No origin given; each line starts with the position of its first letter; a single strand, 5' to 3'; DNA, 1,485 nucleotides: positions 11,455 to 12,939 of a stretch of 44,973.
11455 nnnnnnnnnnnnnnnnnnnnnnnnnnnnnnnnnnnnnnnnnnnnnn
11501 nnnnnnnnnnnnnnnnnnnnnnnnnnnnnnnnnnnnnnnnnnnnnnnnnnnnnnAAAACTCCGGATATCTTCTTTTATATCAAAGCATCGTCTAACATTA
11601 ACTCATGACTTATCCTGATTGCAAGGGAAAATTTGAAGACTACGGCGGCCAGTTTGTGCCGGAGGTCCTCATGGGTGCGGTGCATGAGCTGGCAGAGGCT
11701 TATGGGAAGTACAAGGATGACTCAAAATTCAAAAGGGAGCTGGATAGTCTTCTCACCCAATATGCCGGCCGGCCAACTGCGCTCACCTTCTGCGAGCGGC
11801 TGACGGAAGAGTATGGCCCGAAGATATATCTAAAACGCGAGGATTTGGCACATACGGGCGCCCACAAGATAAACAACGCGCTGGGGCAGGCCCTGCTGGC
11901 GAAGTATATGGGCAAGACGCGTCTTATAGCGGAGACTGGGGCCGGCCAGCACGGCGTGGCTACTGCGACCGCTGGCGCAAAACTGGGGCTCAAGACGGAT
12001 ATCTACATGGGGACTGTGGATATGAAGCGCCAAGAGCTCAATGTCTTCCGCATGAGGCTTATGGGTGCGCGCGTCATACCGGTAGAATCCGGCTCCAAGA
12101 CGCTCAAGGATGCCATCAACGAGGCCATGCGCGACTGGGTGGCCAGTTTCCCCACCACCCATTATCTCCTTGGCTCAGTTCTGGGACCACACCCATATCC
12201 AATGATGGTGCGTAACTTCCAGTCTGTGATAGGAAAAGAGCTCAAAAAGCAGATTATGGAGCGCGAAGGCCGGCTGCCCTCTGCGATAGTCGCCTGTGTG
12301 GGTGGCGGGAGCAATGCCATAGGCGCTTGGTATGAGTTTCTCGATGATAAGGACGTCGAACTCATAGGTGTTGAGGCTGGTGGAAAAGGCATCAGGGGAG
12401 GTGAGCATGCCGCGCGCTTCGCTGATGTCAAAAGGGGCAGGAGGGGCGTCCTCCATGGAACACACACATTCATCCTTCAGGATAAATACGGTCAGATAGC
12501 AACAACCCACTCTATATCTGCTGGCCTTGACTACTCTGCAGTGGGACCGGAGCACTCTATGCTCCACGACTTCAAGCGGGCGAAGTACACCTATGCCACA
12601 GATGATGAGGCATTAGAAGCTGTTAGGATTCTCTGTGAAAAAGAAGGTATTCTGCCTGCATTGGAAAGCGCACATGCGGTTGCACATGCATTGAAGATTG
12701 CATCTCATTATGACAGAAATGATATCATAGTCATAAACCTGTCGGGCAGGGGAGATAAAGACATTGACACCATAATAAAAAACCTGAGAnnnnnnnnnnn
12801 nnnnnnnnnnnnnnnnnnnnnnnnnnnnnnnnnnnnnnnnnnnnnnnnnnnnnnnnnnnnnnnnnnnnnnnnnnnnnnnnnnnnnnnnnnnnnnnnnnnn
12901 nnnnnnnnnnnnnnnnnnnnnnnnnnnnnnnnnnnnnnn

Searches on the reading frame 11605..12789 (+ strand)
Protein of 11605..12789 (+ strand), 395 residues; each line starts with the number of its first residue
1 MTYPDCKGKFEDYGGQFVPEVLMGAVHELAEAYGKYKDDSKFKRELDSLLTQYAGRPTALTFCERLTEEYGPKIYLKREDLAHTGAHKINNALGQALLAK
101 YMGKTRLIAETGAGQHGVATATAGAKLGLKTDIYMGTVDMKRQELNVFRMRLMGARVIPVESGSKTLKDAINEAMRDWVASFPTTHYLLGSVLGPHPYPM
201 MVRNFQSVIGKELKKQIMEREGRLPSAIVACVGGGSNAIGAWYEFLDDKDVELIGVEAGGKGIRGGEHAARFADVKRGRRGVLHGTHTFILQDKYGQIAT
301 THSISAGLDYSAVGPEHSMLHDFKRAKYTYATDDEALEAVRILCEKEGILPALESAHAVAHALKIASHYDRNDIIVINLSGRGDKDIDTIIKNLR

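Call 41: search_protein_families(library=pfam, proteins=[window:11605-12789:+], max_evalue=0.00001)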
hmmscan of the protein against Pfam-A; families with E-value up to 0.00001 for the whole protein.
window:11605-12789:+ (395 aa): 1 family
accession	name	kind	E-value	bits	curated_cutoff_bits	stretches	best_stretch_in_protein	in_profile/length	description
PF00291.31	PALP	-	1.1e-42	146.8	35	1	53-381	3-295/295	Pyridoxal-phosphate dependent enzyme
